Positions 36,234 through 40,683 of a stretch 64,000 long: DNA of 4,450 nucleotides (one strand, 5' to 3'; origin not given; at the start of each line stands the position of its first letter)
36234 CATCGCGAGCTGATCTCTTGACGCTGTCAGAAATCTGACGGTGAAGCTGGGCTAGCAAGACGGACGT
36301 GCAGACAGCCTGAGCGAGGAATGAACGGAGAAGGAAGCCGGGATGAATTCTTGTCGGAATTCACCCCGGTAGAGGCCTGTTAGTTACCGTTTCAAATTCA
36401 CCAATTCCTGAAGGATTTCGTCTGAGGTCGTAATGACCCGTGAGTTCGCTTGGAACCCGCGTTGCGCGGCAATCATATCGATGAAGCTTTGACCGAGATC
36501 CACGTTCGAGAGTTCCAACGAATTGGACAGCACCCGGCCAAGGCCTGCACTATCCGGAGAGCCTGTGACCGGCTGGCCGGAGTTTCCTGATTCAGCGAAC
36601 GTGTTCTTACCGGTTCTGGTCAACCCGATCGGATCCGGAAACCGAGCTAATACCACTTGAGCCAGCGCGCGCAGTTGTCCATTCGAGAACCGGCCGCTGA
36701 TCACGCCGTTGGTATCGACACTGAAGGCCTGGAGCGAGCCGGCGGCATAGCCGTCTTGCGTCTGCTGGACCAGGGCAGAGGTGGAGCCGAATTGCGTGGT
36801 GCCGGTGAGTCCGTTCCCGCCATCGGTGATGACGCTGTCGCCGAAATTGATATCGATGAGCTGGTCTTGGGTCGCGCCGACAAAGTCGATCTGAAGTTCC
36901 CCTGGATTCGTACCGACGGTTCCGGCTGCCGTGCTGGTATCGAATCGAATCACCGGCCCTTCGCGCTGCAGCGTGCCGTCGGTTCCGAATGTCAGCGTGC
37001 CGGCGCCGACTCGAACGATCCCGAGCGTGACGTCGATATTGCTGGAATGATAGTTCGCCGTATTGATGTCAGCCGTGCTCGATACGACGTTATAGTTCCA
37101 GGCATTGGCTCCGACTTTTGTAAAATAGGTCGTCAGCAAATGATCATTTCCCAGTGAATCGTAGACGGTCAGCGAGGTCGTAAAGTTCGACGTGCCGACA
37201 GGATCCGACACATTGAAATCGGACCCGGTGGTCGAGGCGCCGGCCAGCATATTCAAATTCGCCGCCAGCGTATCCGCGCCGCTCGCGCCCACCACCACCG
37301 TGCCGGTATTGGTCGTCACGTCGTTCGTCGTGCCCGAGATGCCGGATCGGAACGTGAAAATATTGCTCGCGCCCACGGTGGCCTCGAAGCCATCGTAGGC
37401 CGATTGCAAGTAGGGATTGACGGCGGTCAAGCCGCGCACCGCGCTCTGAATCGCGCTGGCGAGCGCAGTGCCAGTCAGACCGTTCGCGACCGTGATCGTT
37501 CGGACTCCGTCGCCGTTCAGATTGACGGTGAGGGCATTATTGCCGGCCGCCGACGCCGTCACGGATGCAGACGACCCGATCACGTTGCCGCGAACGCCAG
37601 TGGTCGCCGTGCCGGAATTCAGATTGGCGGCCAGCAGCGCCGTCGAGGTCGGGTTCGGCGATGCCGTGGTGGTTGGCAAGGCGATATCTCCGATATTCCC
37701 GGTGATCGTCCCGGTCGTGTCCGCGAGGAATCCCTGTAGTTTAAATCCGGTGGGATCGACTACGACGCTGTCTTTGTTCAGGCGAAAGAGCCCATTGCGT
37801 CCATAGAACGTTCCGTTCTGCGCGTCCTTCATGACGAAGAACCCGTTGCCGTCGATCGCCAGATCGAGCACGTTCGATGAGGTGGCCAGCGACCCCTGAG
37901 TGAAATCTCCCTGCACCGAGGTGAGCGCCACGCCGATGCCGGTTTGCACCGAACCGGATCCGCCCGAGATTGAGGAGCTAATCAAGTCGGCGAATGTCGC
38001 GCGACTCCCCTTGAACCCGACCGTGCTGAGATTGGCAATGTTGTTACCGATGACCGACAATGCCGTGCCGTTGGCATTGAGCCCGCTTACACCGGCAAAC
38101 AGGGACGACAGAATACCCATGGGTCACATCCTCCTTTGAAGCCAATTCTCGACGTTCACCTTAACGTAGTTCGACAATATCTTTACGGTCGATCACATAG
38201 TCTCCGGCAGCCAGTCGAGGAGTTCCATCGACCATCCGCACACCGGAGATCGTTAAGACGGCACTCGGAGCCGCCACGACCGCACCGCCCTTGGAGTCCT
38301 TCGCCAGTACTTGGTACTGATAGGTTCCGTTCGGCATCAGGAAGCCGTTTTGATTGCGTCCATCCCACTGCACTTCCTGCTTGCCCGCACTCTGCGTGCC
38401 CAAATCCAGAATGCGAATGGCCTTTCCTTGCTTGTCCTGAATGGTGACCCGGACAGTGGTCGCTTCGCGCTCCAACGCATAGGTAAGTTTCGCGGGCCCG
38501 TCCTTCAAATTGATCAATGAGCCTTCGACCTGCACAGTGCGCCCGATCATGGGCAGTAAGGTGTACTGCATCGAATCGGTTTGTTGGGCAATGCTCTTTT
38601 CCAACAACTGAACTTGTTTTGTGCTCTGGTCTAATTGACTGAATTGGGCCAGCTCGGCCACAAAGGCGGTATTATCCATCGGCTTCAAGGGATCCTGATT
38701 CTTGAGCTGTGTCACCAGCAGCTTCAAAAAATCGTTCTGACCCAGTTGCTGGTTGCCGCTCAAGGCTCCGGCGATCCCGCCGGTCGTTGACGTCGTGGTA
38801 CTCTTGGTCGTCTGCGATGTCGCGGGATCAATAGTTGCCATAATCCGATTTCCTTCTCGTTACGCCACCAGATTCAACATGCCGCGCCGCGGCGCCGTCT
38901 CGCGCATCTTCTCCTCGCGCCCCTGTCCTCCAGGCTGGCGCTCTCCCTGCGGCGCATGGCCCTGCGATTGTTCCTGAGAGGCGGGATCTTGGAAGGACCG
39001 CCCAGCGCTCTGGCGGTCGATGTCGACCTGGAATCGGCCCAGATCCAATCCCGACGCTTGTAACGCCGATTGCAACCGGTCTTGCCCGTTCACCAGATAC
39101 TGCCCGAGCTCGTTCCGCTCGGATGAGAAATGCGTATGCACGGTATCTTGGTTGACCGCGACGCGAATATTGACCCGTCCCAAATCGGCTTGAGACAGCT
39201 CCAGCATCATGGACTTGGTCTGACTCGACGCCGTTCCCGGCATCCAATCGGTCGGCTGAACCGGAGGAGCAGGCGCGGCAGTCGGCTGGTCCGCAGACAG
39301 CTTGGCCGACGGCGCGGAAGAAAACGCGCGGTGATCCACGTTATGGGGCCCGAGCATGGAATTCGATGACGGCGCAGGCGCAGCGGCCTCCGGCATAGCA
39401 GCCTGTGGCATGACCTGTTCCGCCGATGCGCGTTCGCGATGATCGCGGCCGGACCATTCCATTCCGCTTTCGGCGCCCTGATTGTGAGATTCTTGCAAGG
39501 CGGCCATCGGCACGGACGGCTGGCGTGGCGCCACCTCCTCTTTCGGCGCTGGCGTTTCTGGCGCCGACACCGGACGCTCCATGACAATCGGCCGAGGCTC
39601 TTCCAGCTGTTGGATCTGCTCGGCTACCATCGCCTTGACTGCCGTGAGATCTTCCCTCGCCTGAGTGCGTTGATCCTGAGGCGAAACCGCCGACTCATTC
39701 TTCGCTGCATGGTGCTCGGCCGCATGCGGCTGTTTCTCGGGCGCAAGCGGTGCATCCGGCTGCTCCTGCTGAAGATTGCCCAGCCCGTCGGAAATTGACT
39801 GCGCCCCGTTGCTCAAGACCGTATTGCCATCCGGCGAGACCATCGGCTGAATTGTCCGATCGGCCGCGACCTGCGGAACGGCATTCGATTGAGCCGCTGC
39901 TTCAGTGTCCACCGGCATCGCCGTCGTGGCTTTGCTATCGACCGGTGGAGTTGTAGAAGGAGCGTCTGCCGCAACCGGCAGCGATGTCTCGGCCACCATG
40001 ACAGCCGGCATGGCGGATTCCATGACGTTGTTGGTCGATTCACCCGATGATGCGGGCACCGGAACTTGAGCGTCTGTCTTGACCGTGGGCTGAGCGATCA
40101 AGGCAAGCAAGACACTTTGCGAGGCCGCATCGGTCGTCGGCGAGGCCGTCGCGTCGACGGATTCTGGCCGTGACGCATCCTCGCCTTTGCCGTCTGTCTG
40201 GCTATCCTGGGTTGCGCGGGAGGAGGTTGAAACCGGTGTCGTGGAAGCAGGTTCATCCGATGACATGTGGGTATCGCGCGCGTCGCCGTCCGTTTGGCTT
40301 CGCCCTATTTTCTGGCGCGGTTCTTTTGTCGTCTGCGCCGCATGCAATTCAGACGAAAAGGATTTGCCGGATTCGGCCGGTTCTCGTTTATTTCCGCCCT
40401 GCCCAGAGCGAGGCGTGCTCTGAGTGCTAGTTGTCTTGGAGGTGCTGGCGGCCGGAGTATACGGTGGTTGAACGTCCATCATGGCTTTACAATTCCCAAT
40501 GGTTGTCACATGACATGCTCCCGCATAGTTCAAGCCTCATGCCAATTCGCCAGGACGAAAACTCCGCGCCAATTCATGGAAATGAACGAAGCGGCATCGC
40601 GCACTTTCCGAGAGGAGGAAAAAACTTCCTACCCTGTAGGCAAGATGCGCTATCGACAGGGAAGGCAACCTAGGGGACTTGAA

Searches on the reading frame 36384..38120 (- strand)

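Call 75: search_protein_families(library=pfam, proteins=[window:36384-38120:-], max_evalue=0.00001)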
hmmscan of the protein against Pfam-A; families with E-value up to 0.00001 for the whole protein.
window:36384-38120:- (578 aa): 4 families
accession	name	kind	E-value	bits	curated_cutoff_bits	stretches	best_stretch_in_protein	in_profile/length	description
PF07559.19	FlgE_D2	-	1.8e-21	77.5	22.7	1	296-458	6-142/142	Flagellar basal body protein FlaE D2 domain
PF06429.18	Flg_bbr_C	-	6.1e-15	54.9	23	1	532-576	2-46/46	Flagellar basal body rod FlgEFG protein C-terminal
PF22692.1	LlgE_F_G_D1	-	1.1e-09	38.7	27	1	88-152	1-51/64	Flagellar hook protein FlgE/F/G D1 domain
PF00460.25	Flg_bb_rod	-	1.4e-08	35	20.7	1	10-37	4-31/31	Flagella basal body rod protein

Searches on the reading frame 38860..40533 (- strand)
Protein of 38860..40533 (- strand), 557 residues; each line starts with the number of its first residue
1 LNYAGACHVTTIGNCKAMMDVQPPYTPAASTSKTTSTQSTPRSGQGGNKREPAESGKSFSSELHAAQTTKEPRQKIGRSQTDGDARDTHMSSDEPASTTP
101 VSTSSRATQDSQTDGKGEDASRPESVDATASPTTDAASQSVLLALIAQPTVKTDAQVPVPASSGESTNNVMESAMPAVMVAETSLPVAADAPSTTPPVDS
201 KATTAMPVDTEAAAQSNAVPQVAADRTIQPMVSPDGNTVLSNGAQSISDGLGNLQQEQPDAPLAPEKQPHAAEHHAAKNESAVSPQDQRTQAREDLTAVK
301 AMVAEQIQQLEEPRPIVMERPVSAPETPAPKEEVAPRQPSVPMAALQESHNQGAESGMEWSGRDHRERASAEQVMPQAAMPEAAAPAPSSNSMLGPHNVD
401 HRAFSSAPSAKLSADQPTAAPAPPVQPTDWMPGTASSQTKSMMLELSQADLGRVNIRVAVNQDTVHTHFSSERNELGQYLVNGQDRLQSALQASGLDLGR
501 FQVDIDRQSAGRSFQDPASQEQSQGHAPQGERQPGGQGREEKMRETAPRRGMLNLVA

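Call 75: search_protein_families(library=pfam, proteins=[window:38860-40533:-], max_evalue=0.00001)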
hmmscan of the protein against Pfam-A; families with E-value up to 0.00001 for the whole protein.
window:38860-40533:- (557 aa): 1 family
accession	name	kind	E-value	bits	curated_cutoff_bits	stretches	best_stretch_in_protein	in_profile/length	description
PF02120.21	Flg_hook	-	1.8e-11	44.1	29.8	1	436-509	9-82/85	Flagellar hook-length control protein FliK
